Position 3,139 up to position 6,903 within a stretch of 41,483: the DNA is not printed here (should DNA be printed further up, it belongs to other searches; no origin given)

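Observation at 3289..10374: Operon of two giant, essentially proline-free coiled-coil proteins (1154 + 1202 aa)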

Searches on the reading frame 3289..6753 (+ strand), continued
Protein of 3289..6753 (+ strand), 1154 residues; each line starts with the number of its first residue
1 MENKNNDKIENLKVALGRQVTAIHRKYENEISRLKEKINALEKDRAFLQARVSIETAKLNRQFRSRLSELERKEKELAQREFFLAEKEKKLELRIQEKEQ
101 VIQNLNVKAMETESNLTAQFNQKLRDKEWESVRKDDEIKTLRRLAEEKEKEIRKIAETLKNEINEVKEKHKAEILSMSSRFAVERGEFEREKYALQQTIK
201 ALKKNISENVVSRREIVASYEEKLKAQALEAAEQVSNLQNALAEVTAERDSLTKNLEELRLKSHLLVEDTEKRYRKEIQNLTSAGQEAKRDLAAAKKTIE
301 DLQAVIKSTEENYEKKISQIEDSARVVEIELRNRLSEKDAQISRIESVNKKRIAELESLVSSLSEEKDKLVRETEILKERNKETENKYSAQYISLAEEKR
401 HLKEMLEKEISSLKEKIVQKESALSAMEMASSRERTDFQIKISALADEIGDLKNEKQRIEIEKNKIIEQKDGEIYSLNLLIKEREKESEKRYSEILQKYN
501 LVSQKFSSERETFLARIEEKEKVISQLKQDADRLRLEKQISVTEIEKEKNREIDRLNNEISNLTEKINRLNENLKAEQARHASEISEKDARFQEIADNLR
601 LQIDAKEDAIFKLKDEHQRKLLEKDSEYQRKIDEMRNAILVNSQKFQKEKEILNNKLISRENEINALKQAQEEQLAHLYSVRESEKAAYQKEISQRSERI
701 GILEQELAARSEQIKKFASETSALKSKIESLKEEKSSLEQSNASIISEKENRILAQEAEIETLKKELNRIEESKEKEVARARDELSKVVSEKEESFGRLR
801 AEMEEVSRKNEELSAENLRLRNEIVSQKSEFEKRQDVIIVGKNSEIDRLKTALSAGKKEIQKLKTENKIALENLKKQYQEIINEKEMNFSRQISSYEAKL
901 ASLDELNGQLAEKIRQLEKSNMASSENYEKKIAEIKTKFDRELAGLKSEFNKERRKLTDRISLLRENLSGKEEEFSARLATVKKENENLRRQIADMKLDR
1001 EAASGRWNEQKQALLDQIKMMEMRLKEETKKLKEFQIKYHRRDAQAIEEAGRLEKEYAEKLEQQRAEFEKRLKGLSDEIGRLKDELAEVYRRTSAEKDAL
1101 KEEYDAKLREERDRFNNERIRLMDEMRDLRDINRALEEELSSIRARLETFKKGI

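Call 60: search_protein_families(library=phrogs, proteins=[window:3289-6753:+], max_evalue=0.1)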
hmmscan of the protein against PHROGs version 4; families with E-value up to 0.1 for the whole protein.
window:3289-6753:+ (1154 aa): 1 family
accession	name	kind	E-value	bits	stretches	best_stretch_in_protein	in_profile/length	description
phrog_17766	-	unknown function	0.0032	18.8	1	818-860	13-55/60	-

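Call 77: search_solved_structures(query=A2, max_evalue=1)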
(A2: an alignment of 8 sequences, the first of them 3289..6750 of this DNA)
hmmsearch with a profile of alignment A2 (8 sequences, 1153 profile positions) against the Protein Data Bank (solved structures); distinct sequences matched with E-value up to 1: 12.
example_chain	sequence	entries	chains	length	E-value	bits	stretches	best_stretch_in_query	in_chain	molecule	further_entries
8th8_S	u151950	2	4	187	0.00098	20.1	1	664-802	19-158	Coiled-coil domain-containing protein 153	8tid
8fcy_A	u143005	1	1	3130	0.0053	17.6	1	875-1088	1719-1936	Cytoplasmic dynein 1 heavy chain 1,Serine--tRNA ligase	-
7njk_b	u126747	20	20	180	0.017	16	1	1044-1115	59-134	ATP synthase subunit b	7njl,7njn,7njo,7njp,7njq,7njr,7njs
7jg5_b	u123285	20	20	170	0.017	16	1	1044-1115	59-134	ATP synthase subunit b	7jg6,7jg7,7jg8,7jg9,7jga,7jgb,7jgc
9cuy_c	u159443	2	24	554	0.047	14.5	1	898-991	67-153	Short tail fiber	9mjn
8qox_B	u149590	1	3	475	0.059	14.2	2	388-478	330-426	Conserved membrane protein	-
4gwp_A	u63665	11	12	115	0.072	13.9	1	923-994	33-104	Mediator of RNA polymerase II transcription subunit 11 | MEDIATOR OF RNA POLYMERASE II TRANSCRIPTION SUBUNIT 20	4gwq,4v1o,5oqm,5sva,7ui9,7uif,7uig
8qat_A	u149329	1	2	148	0.081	13.7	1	896-998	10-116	Protein Hook homolog 3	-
6gao_A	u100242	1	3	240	0.18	12.6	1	688-802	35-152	Outer capsid protein sigma-1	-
6gaj_A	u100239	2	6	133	0.31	11.8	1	688-785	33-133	Outer capsid protein sigma-1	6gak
8rwu_A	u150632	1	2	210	0.38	11.5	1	844-916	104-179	AP2 domain transcription factor AP2-I, putative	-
9tls_A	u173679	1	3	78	0.53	11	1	687-743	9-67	Sc-apCC-2-KLHL20-3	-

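Call 79: fold_search(model_id=the predicted structure, library=pdb)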
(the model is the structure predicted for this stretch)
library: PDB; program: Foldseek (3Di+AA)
matches with E <= 10: 0; with E <= 0.001: 0
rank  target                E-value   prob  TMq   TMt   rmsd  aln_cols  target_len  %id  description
